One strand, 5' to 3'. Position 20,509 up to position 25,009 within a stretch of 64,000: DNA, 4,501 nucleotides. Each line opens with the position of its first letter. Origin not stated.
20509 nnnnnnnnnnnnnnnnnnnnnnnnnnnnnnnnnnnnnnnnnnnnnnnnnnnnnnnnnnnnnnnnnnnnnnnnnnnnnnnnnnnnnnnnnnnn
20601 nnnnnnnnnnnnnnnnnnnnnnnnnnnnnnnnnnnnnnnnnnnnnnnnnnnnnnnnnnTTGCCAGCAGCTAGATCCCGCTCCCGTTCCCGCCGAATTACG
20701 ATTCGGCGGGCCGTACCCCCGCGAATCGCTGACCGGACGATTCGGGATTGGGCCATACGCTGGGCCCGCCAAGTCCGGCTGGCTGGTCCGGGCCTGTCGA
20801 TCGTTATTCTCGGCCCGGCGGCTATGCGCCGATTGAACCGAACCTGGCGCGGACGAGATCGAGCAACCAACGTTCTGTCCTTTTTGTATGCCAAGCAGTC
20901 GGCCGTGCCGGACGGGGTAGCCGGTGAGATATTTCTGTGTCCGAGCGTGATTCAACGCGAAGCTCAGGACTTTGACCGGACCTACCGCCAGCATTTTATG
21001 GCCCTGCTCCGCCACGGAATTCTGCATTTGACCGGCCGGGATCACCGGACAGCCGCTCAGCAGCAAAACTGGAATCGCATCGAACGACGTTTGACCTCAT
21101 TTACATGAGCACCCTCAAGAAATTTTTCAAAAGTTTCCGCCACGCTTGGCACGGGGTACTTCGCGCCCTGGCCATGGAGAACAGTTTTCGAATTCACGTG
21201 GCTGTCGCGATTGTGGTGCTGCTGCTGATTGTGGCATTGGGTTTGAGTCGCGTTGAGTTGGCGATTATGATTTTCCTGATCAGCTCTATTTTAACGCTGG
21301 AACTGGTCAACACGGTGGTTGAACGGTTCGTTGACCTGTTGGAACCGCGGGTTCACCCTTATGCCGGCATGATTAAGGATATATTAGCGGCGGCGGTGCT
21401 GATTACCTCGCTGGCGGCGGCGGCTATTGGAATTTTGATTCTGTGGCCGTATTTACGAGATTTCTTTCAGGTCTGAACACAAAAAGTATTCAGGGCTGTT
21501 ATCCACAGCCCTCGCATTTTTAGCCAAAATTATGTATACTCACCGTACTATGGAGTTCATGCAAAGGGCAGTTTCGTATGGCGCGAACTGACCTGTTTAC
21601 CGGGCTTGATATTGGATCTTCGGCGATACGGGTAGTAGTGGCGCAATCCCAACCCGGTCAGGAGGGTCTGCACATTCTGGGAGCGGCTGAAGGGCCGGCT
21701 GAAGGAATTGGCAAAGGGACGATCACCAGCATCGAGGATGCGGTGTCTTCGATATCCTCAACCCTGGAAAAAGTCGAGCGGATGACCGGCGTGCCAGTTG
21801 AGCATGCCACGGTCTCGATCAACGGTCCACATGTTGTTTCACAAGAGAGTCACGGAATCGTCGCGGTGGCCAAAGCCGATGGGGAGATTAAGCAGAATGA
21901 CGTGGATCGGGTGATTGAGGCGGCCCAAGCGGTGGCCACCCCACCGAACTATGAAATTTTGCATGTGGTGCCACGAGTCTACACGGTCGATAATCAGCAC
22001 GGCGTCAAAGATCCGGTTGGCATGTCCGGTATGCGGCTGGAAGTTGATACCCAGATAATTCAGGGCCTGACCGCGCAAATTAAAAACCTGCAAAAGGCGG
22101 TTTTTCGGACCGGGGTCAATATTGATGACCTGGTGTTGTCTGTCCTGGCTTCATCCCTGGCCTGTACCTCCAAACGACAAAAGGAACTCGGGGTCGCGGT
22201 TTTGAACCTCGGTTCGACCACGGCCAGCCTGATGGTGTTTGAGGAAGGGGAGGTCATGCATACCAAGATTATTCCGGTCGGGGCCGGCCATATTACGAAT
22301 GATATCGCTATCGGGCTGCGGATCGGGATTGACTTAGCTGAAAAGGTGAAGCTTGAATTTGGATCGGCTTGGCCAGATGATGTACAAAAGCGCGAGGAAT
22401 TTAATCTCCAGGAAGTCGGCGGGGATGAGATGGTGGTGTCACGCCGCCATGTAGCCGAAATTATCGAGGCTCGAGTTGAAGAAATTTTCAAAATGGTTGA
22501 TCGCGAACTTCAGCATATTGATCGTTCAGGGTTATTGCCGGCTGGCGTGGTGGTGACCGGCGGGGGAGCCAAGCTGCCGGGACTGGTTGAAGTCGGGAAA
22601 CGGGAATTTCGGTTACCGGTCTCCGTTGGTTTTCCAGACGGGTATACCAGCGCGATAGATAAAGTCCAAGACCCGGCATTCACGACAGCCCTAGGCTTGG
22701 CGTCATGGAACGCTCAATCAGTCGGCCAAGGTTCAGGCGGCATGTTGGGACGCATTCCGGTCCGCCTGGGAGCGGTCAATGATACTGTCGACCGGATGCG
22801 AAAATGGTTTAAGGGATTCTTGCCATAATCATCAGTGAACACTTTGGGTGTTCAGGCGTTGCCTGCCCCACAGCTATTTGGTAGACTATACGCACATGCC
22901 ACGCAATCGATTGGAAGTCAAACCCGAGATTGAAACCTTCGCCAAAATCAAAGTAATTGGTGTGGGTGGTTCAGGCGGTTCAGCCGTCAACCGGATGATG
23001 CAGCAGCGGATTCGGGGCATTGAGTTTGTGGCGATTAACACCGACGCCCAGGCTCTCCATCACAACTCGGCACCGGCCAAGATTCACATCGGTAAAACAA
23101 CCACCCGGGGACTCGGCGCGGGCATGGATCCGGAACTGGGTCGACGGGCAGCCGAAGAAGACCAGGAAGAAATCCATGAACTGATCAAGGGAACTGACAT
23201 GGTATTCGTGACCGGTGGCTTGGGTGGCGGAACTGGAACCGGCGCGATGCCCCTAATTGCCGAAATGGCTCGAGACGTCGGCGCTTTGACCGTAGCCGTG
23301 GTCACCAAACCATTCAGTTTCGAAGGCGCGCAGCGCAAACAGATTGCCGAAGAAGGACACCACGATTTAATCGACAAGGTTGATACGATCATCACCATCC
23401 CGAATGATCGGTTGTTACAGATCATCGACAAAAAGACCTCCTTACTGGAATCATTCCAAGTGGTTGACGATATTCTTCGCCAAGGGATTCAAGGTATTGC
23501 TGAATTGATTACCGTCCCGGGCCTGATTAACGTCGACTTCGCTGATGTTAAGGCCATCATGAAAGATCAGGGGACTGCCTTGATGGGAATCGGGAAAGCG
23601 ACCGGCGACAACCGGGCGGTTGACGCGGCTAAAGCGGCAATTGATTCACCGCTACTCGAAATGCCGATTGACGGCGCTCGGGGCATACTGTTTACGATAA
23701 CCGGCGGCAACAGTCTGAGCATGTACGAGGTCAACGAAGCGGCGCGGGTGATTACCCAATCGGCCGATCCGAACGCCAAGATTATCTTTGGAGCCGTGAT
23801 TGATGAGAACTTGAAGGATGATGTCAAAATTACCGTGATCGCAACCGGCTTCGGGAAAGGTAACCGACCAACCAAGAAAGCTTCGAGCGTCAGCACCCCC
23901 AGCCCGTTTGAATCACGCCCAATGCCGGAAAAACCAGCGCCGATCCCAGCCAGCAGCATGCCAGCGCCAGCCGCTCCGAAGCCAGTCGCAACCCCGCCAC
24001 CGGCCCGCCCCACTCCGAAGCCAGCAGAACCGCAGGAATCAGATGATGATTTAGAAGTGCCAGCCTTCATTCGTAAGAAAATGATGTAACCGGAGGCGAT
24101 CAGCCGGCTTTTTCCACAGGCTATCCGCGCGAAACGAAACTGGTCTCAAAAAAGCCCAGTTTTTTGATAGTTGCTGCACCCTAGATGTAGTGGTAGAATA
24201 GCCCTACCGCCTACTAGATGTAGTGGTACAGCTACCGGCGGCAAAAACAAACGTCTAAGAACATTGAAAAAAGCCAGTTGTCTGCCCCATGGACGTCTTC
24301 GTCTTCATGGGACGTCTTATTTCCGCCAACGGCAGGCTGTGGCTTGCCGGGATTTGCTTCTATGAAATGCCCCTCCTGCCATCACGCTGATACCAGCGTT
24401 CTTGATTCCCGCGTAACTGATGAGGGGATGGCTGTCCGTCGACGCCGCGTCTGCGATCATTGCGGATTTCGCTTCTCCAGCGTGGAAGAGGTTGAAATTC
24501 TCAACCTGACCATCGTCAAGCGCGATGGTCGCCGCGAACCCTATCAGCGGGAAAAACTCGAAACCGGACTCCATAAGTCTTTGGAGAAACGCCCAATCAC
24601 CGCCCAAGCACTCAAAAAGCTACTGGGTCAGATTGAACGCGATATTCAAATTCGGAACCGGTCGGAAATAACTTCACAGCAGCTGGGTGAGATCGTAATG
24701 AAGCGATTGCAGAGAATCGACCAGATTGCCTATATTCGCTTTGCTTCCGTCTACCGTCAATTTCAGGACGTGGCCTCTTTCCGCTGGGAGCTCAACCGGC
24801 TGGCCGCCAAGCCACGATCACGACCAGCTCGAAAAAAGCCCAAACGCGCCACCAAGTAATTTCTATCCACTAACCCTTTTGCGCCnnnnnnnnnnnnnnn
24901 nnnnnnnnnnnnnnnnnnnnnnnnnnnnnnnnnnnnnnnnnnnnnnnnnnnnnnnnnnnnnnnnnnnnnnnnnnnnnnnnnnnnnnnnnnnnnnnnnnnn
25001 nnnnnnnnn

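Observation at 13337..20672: Operon of a 1890-aa protein combining a conjugative-pilin-like (VirB2/TrbC) N-terminal hairpin with a type IV pilin/GspG-like C-terminal head, plus two Ca-binding TSP3-repeat membrane proteins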

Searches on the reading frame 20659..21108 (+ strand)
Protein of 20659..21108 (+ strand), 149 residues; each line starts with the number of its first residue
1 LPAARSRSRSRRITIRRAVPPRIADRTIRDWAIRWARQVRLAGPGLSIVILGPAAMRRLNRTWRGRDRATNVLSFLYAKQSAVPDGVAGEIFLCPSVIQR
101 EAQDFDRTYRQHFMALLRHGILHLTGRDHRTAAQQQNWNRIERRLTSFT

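Call 8: search_protein_families(library=pfam, proteins=[window:20659-21108:+], max_evalue=0.01)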
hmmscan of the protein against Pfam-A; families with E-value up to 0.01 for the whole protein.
window:20659-21108:+ (149 aa): 1 family
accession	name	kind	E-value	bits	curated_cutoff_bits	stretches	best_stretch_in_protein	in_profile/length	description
PF02130.23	YbeY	-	3.9e-22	78.9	25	1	45-145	29-125/129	Endoribonuclease YbeY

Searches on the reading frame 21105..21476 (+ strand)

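Call 8: search_protein_families(library=pfam, proteins=[window:21105-21476:+], max_evalue=0.01)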
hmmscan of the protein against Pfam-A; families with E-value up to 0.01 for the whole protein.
window:21105-21476:+ (123 aa): 1 family
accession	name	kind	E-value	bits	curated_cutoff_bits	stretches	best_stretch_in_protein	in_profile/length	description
PF01219.24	DAGK_prokar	-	1.6e-28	99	22.3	1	12-113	1-102/102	Prokaryotic diacylglycerol kinase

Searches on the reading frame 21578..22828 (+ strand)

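Call 8: search_protein_families(library=pfam, proteins=[window:21578-22828:+], max_evalue=0.01)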
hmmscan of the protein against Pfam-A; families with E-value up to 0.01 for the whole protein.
window:21578-22828:+ (416 aa): 5 families
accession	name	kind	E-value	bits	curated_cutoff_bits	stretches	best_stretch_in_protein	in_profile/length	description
PF14450.12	FtsA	-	1.7e-32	112.9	31.8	1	207-373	1-127/127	Cell division protein FtsA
PF02491.25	SHS2_FTSA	-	4.4e-29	101.1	25.4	1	83-161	1-78/79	SHS2 domain inserted in FTSA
PF06723.19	MreB_Mbl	-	4.1e-11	42.7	27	1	185-351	126-304/327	MreB/Mbl protein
PF11104.14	PilM_2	-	1.7e-07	30.9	27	1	9-270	1-244/340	Type IV pilus assembly protein PilM;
PF25216.1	Volactin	-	0.0074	16.2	35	0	265-371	212-314/321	Volactin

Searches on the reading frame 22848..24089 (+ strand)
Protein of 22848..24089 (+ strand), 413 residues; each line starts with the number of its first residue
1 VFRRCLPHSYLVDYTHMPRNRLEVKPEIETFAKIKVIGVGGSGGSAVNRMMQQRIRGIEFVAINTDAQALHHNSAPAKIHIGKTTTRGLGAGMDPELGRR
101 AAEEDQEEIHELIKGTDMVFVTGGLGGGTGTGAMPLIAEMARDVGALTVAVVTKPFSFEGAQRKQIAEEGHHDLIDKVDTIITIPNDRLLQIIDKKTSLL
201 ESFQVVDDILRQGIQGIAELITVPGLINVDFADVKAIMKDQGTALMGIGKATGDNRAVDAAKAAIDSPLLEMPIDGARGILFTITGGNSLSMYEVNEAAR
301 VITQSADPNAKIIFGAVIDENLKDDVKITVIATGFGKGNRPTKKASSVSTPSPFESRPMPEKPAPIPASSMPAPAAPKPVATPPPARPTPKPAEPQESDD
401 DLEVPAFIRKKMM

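Call 9: search_protein_families(library=pfam, proteins=[window:22848-24089:+], max_evalue=0.01)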
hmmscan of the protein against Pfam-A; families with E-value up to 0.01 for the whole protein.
window:22848-24089:+ (413 aa): 3 families
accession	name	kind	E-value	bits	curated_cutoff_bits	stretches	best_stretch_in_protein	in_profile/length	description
PF00091.31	Tubulin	-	1.3e-48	166.3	33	1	33-194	1-190/190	Tubulin/FtsZ family, GTPase domain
PF12327.13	FtsZ_C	-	2.8e-34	117.7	27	1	242-335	1-94/95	FtsZ family, C-terminal domain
PF13809.12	Tubulin_2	-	0.00072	19.3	27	0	36-74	2-49/356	Tubulin like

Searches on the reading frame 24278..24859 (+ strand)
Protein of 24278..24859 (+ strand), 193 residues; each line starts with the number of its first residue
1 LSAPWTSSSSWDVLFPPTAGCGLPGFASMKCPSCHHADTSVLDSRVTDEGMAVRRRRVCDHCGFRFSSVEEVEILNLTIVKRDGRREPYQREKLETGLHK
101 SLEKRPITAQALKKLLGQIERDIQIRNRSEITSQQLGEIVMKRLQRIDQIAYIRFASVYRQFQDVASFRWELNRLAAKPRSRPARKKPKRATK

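Call 9: search_protein_families(library=pfam, proteins=[window:24278-24859:+], max_evalue=0.01)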
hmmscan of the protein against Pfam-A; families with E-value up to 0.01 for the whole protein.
window:24278-24859:+ (193 aa): 3 families
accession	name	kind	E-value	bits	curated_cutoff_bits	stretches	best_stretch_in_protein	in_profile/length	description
PF03477.21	ATP-cone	-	2.8e-21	76.3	25.8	1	78-164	2-87/88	ATP cone domain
PF22811.2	Zn_ribbon_NrdR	-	4.8e-18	65.3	27.2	1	29-70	1-42/42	Transcriptional repressor NrdR-like, N-terminal domain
PF01096.23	Zn_ribbon_TFIIS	-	0.00072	19.8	21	1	30-66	2-38/39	Transcription factor S-II (TFIIS)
